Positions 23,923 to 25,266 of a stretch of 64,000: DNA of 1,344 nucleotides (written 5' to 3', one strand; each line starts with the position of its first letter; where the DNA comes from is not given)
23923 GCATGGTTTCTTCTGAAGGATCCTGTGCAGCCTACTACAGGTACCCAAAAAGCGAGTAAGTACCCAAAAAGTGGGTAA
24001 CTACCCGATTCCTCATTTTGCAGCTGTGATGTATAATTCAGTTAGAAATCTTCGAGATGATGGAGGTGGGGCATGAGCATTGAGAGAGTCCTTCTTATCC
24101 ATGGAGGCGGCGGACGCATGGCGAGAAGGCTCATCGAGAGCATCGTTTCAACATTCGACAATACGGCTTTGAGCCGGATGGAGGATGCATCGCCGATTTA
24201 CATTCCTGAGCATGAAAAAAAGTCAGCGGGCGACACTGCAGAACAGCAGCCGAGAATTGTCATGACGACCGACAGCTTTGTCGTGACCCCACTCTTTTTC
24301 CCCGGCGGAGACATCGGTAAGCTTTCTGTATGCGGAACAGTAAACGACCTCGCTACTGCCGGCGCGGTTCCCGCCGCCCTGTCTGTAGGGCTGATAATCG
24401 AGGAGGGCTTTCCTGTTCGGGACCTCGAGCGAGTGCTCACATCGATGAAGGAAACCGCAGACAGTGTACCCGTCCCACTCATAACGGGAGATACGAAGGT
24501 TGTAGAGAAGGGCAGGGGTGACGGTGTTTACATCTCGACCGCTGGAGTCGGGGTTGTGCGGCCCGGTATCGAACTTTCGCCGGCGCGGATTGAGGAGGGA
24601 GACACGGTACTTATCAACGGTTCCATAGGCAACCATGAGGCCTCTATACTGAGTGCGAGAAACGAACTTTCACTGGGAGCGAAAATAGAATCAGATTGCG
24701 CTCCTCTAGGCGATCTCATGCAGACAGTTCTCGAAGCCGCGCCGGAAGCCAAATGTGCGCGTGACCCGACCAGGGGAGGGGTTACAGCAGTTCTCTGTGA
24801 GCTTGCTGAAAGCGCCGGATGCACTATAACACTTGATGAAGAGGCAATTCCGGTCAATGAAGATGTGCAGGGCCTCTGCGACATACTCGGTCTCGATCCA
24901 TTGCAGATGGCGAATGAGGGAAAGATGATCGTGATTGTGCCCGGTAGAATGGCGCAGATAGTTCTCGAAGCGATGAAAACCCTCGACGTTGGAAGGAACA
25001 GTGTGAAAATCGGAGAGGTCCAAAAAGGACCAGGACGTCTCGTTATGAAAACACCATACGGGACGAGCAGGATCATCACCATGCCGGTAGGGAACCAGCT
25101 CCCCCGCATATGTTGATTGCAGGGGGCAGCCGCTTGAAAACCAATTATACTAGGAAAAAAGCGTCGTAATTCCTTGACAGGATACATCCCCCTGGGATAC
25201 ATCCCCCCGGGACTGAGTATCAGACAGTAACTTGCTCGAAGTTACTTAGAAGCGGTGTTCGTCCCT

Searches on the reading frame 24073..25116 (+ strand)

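Call 56: search_protein_families(library=pfam, proteins=[window:24073-25116:+], max_evalue=0.001)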
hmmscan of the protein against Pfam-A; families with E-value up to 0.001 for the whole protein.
window:24073-25116:+ (347 aa): 2 families
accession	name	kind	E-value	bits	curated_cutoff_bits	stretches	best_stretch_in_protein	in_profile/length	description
PF02769.27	AIRS_C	-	9.5e-22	78.3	23.1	1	174-320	1-149/156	AIR synthase related protein, C-terminal domain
PF00586.29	AIRS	-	4.4e-20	72.6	24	1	59-162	12-112/112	AIR synthase related protein, N-terminal domain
